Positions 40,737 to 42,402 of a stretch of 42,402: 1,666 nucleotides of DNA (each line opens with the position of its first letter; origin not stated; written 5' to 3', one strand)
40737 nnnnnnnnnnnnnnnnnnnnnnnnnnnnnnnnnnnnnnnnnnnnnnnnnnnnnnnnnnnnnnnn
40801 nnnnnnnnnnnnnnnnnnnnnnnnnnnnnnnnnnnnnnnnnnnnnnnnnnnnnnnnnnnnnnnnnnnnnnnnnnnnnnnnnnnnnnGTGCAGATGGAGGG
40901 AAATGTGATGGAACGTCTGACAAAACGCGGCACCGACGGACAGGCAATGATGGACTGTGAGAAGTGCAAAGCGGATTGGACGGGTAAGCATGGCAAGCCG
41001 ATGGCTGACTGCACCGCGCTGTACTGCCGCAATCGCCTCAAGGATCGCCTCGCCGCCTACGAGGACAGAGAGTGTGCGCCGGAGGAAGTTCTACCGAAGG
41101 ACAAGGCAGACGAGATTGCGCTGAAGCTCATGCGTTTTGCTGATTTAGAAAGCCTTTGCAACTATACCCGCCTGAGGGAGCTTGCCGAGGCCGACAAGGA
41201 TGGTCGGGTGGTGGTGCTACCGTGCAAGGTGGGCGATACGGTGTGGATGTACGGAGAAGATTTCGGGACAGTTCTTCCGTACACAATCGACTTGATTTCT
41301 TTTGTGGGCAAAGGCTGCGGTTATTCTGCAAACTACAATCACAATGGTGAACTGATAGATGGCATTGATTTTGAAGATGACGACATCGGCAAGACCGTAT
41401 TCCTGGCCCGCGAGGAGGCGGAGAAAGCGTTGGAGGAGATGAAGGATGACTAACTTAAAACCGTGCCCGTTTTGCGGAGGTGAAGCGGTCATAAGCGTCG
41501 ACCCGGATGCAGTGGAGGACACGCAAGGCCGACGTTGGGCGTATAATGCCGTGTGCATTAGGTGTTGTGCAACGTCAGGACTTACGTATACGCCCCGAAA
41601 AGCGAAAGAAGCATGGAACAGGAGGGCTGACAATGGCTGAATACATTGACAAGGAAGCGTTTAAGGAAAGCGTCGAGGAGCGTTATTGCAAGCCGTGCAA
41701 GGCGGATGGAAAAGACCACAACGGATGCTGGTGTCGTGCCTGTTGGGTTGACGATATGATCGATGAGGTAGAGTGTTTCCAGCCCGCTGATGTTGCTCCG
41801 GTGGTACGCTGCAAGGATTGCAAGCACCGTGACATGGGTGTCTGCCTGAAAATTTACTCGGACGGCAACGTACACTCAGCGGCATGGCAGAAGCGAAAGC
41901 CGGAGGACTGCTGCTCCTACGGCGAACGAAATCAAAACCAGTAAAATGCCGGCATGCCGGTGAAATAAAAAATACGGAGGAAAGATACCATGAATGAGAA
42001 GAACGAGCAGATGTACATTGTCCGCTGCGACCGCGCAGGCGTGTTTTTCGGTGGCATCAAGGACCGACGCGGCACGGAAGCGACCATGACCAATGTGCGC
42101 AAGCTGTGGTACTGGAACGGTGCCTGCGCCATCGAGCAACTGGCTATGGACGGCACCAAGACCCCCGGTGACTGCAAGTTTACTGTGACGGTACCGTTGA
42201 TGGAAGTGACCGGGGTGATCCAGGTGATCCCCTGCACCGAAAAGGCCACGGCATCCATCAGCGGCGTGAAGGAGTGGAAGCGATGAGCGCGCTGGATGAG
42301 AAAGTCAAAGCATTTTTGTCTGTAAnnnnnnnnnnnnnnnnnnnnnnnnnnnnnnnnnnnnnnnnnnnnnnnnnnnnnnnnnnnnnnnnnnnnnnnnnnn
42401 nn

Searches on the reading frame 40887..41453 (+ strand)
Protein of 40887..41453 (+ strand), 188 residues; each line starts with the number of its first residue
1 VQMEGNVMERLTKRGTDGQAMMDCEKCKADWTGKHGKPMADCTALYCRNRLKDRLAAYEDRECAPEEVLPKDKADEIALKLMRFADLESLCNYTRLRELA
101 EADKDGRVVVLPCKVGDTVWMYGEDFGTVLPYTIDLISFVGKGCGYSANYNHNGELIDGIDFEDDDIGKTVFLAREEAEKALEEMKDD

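Call 24: search_protein_families(library=pfam, proteins=[window:40887-41453:+], max_evalue=0.01)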
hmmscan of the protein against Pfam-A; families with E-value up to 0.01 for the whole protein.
window:40887-41453:+ (188 aa): 0 families

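Call 25: search_protein_families(library=phrogs, proteins=[window:40887-41453:+], max_evalue=0.01)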
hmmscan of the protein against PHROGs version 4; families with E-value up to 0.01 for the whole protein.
window:40887-41453:+ (188 aa): 1 family
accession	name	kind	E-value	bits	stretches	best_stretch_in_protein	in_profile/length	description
phrog_38832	-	unknown function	1.2e-21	78.4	1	52-185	38-183/186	-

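Call 80: search_protein_families(library=pfam, proteins=[window:40887-41453:+], max_evalue=0.01)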
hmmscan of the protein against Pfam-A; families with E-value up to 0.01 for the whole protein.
window:40887-41453:+ (188 aa): 0 families

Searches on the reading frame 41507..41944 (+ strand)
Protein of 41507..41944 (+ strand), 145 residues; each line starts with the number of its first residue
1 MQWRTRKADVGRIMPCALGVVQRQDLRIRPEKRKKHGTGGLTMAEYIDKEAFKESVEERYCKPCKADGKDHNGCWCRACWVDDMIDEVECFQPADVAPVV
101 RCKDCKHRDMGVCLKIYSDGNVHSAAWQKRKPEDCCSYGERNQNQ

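Call 24: search_protein_families(library=pfam, proteins=[window:41507-41944:+], max_evalue=0.01)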
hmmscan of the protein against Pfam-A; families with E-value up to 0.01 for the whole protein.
window:41507-41944:+ (145 aa): 1 family
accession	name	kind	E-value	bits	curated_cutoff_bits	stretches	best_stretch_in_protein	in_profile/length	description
PF25299.1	ZZ_ADA2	-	0.0027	18.2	27.5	1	97-120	10-33/48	ADA2 ZZ-type zing finger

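Call 25: search_protein_families(library=phrogs, proteins=[window:41507-41944:+], max_evalue=0.01)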
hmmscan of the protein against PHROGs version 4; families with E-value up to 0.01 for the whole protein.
window:41507-41944:+ (145 aa): 0 families

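Call 46: search_solved_structures(query=window:41507-41944:+, max_evalue=1)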
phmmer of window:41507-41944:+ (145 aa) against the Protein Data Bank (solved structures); distinct sequences matched with E-value up to 1: 1.
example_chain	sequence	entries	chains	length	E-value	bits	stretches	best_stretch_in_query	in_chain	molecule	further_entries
3kfw_X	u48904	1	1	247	0.39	13.7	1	6-82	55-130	Uncharacterized protein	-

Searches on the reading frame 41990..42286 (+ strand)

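Call 24: search_protein_families(library=pfam, proteins=[window:41990-42286:+], max_evalue=0.01)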
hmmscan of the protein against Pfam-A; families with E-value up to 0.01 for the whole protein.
window:41990-42286:+ (98 aa): 1 family
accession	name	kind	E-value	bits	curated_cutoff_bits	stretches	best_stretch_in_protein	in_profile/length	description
PF22253.2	DUF6948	-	1.4e-22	80.1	27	1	9-90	4-85/85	Domain of unknown function (DUF6948)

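Call 25: search_protein_families(library=phrogs, proteins=[window:41990-42286:+], max_evalue=0.01)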
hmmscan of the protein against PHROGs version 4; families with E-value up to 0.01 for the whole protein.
window:41990-42286:+ (98 aa): 0 families
